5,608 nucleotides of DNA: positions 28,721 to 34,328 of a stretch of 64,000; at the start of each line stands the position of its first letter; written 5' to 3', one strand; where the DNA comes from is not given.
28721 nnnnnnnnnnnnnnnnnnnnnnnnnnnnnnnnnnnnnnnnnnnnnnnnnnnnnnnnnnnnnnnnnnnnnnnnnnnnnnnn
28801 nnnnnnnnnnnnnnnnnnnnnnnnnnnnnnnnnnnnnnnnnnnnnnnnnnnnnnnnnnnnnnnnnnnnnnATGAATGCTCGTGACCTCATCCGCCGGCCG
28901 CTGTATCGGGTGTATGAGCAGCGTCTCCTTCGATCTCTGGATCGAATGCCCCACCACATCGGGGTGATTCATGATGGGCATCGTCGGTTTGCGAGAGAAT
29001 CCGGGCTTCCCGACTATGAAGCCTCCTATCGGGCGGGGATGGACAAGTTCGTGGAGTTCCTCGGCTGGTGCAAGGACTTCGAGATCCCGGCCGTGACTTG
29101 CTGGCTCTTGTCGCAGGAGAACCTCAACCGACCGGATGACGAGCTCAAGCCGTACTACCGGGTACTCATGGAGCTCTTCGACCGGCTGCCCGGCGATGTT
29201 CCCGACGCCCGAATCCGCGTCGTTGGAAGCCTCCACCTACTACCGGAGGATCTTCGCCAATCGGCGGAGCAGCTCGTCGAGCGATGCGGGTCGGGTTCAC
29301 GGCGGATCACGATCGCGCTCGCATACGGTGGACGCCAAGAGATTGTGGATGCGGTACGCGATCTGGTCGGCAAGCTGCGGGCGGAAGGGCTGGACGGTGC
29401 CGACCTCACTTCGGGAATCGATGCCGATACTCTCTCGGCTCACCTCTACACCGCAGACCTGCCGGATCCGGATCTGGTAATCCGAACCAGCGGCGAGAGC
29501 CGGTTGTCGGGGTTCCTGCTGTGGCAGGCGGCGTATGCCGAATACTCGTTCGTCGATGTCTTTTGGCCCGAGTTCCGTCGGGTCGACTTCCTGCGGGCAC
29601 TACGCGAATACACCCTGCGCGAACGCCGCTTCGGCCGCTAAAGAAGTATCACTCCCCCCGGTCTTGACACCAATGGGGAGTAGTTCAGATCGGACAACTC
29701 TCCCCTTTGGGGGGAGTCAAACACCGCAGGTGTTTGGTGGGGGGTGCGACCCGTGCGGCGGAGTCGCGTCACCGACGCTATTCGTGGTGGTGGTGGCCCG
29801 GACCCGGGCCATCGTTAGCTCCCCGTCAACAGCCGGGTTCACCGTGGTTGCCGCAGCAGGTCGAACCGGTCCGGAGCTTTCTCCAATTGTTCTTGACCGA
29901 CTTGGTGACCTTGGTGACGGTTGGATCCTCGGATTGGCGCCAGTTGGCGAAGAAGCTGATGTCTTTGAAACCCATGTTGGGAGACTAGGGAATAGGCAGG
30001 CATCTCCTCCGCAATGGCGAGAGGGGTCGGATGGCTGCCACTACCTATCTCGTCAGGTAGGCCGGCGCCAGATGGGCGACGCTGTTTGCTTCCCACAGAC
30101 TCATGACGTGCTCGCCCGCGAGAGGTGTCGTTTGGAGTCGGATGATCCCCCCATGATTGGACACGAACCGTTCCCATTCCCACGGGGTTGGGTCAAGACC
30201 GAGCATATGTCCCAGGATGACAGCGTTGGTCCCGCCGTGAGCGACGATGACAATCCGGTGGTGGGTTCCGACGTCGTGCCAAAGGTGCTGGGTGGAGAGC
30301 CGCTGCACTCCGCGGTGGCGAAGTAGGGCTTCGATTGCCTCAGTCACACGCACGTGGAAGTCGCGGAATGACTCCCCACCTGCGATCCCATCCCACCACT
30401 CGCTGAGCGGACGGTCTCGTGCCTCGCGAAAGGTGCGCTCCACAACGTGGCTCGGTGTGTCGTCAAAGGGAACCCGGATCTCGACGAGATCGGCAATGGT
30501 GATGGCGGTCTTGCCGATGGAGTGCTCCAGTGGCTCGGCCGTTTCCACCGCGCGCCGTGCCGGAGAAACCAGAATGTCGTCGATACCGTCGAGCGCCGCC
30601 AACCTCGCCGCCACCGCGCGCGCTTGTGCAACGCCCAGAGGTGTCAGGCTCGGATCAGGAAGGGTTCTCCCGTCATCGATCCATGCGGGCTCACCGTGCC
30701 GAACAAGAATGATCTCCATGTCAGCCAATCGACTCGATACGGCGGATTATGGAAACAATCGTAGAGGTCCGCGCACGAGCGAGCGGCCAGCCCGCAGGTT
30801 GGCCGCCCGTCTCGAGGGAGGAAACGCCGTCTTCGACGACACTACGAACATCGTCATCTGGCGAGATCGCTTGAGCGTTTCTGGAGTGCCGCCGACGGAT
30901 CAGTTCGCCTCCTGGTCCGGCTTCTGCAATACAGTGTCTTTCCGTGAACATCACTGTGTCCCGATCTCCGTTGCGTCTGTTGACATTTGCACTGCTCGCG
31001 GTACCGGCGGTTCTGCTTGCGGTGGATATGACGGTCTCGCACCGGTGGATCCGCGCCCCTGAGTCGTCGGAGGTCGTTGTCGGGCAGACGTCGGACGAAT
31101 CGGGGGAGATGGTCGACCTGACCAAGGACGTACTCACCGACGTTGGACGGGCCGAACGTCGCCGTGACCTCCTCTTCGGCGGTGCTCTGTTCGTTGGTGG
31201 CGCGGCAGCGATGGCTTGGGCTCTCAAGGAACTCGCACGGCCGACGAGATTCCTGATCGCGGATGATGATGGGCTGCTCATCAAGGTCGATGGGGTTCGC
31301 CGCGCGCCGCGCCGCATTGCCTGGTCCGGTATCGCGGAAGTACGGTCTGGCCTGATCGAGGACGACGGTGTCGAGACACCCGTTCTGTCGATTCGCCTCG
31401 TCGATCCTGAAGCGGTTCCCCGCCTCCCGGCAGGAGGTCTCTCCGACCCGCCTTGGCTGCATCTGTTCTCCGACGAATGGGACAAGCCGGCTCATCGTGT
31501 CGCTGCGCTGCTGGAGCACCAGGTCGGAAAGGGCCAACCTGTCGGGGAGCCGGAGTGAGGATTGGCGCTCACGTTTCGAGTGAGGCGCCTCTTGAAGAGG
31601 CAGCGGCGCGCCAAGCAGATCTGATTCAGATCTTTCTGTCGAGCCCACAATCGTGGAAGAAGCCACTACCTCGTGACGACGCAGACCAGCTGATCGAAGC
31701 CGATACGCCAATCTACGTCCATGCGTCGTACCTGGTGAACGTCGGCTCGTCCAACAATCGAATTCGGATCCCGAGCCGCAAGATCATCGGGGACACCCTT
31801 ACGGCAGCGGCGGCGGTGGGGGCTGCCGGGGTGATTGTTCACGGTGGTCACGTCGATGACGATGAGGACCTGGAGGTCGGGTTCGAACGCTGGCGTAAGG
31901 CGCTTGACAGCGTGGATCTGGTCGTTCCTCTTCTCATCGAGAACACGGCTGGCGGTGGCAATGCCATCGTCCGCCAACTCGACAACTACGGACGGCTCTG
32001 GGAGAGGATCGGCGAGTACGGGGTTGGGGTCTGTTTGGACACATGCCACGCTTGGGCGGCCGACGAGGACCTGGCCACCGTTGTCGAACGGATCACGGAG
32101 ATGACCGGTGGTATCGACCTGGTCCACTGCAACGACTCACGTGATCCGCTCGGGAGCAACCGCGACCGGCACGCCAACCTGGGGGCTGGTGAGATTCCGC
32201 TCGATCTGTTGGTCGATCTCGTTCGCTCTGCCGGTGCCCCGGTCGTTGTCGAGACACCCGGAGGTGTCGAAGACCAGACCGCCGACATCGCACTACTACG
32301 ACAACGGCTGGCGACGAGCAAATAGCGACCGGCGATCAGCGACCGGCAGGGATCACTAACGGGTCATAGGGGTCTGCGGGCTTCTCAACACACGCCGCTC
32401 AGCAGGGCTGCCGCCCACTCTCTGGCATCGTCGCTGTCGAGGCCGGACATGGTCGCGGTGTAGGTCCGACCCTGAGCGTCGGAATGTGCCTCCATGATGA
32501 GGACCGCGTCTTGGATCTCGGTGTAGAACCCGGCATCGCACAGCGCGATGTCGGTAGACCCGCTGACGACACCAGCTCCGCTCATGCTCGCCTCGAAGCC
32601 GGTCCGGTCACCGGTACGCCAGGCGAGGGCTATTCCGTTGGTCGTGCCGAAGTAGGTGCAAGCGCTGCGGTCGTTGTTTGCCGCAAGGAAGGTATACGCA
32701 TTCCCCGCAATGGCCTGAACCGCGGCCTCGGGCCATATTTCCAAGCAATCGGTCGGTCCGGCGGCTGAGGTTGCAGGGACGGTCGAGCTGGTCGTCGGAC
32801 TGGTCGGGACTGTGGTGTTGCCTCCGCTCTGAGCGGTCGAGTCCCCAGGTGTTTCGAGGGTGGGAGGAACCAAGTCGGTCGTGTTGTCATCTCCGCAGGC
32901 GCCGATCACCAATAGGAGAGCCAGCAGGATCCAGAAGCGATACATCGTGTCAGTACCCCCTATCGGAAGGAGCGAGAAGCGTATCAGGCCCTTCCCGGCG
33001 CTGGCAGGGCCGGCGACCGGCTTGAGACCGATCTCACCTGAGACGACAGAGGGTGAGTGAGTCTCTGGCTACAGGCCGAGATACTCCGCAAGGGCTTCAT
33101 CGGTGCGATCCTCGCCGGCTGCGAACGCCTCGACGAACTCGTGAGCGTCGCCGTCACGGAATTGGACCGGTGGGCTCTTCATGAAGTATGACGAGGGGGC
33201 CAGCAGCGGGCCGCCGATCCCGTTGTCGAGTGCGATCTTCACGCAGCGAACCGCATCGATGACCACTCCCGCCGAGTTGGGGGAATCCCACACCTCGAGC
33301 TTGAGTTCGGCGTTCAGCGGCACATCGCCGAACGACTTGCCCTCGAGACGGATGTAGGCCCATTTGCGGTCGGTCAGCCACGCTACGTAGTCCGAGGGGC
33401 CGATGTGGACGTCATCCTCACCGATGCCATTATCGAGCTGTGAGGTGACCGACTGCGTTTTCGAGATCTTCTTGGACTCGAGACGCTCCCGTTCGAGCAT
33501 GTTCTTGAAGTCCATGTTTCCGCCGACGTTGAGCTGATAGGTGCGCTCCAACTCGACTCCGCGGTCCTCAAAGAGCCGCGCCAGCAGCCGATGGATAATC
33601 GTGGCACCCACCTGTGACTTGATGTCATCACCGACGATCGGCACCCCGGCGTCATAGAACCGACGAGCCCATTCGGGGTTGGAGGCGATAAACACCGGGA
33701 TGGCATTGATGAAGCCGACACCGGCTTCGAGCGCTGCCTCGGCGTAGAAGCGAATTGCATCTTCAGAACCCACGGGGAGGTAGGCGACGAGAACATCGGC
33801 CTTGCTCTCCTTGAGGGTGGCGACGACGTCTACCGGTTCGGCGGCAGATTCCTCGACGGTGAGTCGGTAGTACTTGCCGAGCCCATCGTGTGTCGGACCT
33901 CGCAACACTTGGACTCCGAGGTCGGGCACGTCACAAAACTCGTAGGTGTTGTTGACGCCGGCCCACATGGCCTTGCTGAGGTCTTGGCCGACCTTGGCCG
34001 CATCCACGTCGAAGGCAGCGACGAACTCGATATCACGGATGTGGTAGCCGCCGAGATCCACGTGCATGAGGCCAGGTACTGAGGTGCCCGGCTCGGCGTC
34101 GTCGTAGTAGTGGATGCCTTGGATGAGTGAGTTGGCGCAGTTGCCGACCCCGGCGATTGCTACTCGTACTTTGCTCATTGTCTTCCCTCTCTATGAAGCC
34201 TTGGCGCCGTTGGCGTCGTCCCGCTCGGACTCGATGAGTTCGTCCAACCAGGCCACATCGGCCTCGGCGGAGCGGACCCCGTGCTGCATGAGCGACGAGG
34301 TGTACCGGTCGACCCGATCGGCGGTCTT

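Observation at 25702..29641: Envelope operon: GT4 glycosyltransferase - small protein - lipoprotein with duplicated YpfJ-like Zn-peptidase domain (second copy catalytically dead) - cis-prenyltransferase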

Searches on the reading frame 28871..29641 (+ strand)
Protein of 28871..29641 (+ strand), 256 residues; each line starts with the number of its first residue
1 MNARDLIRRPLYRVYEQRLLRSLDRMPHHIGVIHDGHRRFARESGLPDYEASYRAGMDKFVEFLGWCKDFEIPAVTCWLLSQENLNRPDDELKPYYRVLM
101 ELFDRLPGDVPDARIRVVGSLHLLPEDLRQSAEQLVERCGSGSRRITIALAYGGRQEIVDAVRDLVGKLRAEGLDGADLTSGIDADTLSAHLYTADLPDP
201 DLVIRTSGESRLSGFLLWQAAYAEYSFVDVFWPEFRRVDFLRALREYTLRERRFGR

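Call 3: search_protein_families(library=pfam, proteins=[window:28871-29641:+], max_evalue=0.01)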
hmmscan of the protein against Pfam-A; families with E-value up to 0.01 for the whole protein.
window:28871-29641:+ (256 aa): 1 family
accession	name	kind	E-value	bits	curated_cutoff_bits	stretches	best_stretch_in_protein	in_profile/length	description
PF01255.24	Prenyltransf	-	9.3e-63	212.1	27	1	33-255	1-219/219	Putative undecaprenyl diphosphate synthase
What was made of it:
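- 28871..29641 (+): Rv1086-type cis-prenyltransferase, a presumed short-chain Z-prenyl diphosphate synthase. PF01255 9.3e-63 (call 3).
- Checked: cis-prenyltransferase, 28871-29641: PF01255 9.3e-63 (call 3).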

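Call 4: search_protein_families(library=ncbifam, proteins=[window:28871-29641:+], max_evalue=0.01)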
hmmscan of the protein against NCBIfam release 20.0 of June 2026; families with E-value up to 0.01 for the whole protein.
window:28871-29641:+ (256 aa): 16 families
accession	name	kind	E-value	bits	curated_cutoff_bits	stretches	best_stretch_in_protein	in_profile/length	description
NF011403.0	PRK14828.1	equivalog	1.7e-88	296.3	348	1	3-256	3-258/258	isoprenyl transferase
NF011409.0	PRK14835.1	equivalog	1.2e-77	261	425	1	4-256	20-279/279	isoprenyl transferase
TIGR00055.1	uppS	equivalog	4.2e-56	189.9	109.55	1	26-255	1-228/228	polyprenyl diphosphate synthase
NF011406.0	PRK14831.1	subfamily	1.8e-55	187.9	375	1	24-256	21-251/256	undecaprenyl pyrophosphate synthase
NF011405.0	PRK14830.1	equivalog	1.2e-53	182.2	304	1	23-256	19-250/251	undecaprenyl pyrophosphate synthase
NF011408.0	PRK14834.1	equivalog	4.4e-51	173.8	348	1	25-255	16-244/252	isoprenyl transferase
NF011411.0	PRK14838.1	equivalog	3.1e-45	154.4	417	1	23-256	9-238/244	isoprenyl transferase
NF011414.0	PRK14841.1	equivalog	3.6e-43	147.9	401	1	25-255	2-228/233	isoprenyl transferase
NF011407.0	PRK14833.1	equivalog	9.2e-42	143.3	325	1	25-255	3-230/233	di-trans,poly-cis-decaprenylcistransferase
NF011404.0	PRK14829.1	equivalog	1.1e-41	142.9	372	1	24-256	28-258/260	isoprenyl transferase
NF011413.0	PRK14840.1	equivalog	4.2e-39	134.7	410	1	18-256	10-250/250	isoprenyl transferase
NF007596.1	PRK10240.1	equivalog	1.1e-34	119.9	418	1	25-255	14-242/251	(2E,6E)-farnesyl-diphosphate-specific ditrans,polycis-undecaprenyl-diphosphate synthase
NF011402.0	PRK14827.1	equivalog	1.2e-34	120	535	1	23-256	64-295/296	decaprenyl diphosphate synthase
NF011415.0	PRK14842.1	equivalog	1.9e-34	119.2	360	1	25-255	7-236/241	isoprenyl transferase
NF011412.0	PRK14839.1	equivalog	4e-34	118.1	334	1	27-255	10-227/240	di-trans,poly-cis-decaprenylcistransferase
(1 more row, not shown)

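Call 10: search_solved_structures(query=window:28871-29638:+, max_evalue=1e-20)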
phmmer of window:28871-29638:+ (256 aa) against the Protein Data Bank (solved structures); distinct sequences matched with E-value up to 1e-20: 29.
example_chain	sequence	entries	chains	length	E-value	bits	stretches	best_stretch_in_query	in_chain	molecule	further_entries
2vg1_A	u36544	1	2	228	1.2e-57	198.7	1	26-250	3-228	SHORT-CHAIN Z-ISOPRENYL DIPHOSPHATE SYNTHETASE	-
2vfw_A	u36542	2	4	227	1.5e-57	198.3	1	26-250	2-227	SHORT-CHAIN Z-ISOPRENYL DIPHOSPHATE SYNTHETASE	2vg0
8wu7_A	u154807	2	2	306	3.5e-41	144.7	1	27-255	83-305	Isoprenyl transferase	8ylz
7jli_A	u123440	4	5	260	9.8e-39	136.7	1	24-255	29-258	Isoprenyl transferase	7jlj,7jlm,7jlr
1f75_A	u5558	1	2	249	3.9e-37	131.5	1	25-255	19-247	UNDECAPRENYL PYROPHOSPHATE SYNTHETASE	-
3wyi_A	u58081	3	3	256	3.9e-36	128.2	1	24-255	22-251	Isoprenyl transferase | Undecaprenyl pyrophosphate synthase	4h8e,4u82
4q9m_A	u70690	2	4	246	1.9e-34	122.7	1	25-255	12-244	Isoprenyl transferase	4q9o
5kh2_A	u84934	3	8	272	2.5e-34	122.3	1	25-255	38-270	Isoprenyl transferase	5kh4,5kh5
6loi_A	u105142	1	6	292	1.3e-33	119.9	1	24-255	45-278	Isoprenyl transferase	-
6acs_A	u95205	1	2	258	1.8e-33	119.4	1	25-256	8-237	Ditrans,polycis-undecaprenyl-diphosphate synthase ((2E,6E)-farnesyl-diphosphate specific)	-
6szg_A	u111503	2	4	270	2.3e-33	119.1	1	25-256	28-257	Ditrans,polycis-undecaprenyl-diphosphate synthase ((2E,6E)-farnesyl-diphosphate specific)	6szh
7cpn_A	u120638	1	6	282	3.5e-33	118.5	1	24-255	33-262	Trans,polycis-polyprenyl diphosphate synthase ((2Z,6E)-farnesyl diphosphate specific)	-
7cpm_A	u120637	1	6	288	3.7e-33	118.4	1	24-255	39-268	Trans,polycis-polyprenyl diphosphate synthase ((2Z,6E)-farnesyl diphosphate specific)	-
6w2l_A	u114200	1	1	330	4.7e-33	118.1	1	24-249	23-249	Dehydrodolichyl diphosphate synthase complex subunit DHDDS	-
5cqb_A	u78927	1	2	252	5.2e-33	117.9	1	28-255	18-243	Ditrans,polycis-undecaprenyl-diphosphate synthase ((2E,6E)-farnesyl-diphosphate specific)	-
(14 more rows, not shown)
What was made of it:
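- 28871..29641 (+): Best solved chains are 2vg1/2vfw (Rv1086) at 199 bits, against about 115 for the decaprenyl synthase Rv2361c (call 10).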

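Call 30: search_solved_structures(query=window:28871-29638:+, max_evalue=1e-50, show_alignments=1)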
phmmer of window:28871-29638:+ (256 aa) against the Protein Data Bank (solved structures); distinct sequences matched with E-value up to 1e-50: 2.
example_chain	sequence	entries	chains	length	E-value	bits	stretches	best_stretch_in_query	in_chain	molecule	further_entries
2vg1_A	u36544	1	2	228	1.2e-57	198.7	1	26-250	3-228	SHORT-CHAIN Z-ISOPRENYL DIPHOSPHATE SYNTHETASE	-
2vfw_A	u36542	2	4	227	1.5e-57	198.3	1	26-250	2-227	SHORT-CHAIN Z-ISOPRENYL DIPHOSPHATE SYNTHETASE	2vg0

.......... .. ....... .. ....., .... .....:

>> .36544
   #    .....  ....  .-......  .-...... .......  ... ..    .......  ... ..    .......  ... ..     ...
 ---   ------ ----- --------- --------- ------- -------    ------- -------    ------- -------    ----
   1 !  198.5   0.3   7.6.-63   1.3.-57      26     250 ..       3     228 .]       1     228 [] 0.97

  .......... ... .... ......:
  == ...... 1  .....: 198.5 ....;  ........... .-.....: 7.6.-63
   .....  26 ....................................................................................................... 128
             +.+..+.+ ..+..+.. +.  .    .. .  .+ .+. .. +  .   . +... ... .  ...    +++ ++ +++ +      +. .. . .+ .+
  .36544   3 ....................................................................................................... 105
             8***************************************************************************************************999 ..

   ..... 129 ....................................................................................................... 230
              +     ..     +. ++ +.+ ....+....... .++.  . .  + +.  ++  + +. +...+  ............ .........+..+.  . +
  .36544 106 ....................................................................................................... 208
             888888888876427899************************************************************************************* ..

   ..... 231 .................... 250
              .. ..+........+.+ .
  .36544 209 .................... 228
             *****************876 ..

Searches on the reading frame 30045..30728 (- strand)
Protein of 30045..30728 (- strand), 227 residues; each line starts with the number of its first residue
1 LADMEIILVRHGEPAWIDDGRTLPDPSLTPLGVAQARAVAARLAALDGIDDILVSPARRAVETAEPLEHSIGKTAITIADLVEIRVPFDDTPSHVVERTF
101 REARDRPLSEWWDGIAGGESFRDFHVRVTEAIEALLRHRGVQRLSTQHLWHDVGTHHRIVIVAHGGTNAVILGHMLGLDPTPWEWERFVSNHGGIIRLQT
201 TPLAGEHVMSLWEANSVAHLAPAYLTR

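Call 3: search_protein_families(library=pfam, proteins=[window:30045-30728:-], max_evalue=0.01)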
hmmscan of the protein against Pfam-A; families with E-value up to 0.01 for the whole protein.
window:30045-30728:- (227 aa): 1 family
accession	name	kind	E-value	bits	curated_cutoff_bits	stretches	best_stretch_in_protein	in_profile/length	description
PF00300.27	His_Phos_1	-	1.2e-29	103.8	21.7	1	6-199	1-180/194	Histidine phosphatase superfamily (branch 1)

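Call 4: search_protein_families(library=ncbifam, proteins=[window:30045-30728:-], max_evalue=0.01)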
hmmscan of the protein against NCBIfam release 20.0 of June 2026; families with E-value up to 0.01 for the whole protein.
window:30045-30728:- (227 aa): 12 families
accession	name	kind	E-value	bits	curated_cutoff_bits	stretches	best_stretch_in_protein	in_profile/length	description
TIGR03162.1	ribazole_cobC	equivalog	1.9e-17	63.2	162.9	1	6-196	1-174/176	alpha-ribazole phosphatase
NF005567.0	PRK07238.1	equivalog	2.5e-14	53.4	326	1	6-140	180-317/378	bifunctional RNase H/acid phosphatase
NF011580.0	PRK15004.1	equivalog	4e-11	43.3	250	1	4-181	1-166/203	adenosylcobalamin/alpha-ribazole phosphatase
NF009993.0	PRK13462.1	equivalog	4.7e-09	36.2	226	1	4-138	6-136/203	acid phosphatase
TIGR03848.1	MSMEG_4193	subfamily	4.2e-08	32.9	203.85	1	6-178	2-166/204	MSMEG_4193 family putative phosphomutase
NF045917.1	PhserinePhPspA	equivalog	6.9e-08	32.4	350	1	5-139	3-140/211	phosphoserine phosphatase PspA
TIGR00249.1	sixA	equivalog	1.1e-07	31.8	74.5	1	4-80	1-76/154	phosphohistidine phosphatase SixA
NF002901.0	PRK03482.1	equivalog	1.1e-07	31.6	261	1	5-137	3-138/215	2,3-diphosphoglycerate-dependent phosphoglycerate mutase GpmB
NF038349.1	dPGM_arch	equivalog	2.2e-07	31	225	1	6-86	1-83/194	2,3-diphosphoglycerate-dependent phosphoglycerate mutase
NF009994.0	PRK13463.1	equivalog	9.2e-06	25.6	277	1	6-178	5-165/203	phosphoserine phosphatase 1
NF002339.0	PRK01295.1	equivalog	0.0055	16.2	316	0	5-78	4-80/206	2,3-bisphosphoglycerate-dependent phosphoglycerate mutase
NF010713.0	PRK14115.1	equivalog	0.0079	15.5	305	0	5-75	3-76/248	2,3-diphosphoglycerate-dependent phosphoglycerate mutase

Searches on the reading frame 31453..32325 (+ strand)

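Call 3: search_protein_families(library=pfam, proteins=[window:31453-32325:+], max_evalue=0.01)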
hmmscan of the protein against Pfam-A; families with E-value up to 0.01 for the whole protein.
window:31453-32325:+ (290 aa): 1 family
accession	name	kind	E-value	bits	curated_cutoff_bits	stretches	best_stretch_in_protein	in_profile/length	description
PF01261.30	AP_endonuc_2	-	7.1e-34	118.1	31.1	1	48-283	2-247/249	Xylose isomerase-like TIM barrel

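Call 4: search_protein_families(library=ncbifam, proteins=[window:31453-32325:+], max_evalue=0.01)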
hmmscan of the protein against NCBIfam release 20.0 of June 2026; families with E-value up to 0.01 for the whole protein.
window:31453-32325:+ (290 aa): 7 families
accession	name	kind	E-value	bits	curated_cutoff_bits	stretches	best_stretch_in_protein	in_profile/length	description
NF002198.0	PRK01060.1-3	equivalog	4e-114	380.5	244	1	35-286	3-252/253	deoxyribonuclease IV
TIGR00587.1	nfo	subfamily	1.3e-39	136.2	129.65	1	37-283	3-277/279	deoxyribonuclease IV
NF002197.0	PRK01060.1-2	equivalog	6.6e-31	107.5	376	1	35-284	10-286/289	deoxyribonuclease IV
NF002196.0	PRK01060.1-1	equivalog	2.3e-27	96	333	1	37-278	4-270/297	deoxyribonuclease IV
NF002199.0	PRK01060.1-4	equivalog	9.1e-23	80.8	315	1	36-270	3-264/282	deoxyribonuclease IV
NF041277.1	coba_remo_CbiR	equivalog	6.9e-07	29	105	1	77-258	48-222/249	cobamide remodeling phosphodiesterase CbiR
TIGR04379.1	myo_inos_iolE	equivalog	0.0038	16.8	290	1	171-232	157-215/290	myo-inosose-2 dehydratase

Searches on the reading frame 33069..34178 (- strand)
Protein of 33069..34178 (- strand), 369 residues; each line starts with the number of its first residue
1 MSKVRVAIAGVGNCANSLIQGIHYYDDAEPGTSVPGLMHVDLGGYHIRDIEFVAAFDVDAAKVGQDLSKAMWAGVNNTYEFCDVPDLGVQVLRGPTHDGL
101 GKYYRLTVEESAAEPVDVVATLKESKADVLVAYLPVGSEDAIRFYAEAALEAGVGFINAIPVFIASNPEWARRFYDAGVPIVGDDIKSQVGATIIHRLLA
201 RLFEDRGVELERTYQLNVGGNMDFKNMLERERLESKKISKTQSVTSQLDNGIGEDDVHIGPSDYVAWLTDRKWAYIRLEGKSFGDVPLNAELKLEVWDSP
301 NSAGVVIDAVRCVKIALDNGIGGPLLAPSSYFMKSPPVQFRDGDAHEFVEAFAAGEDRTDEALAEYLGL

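Call 65: search_protein_families(library=pfam, proteins=[window:33069-34178:-], max_evalue=0.00001)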
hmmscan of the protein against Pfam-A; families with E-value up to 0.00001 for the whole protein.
window:33069-34178:- (369 aa): 1 family
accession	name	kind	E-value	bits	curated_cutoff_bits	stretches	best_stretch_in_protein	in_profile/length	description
PF01658.22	Inos-1-P_synth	-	3.6e-35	120.8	27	1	191-299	1-107/107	Myo-inositol-1-phosphate synthase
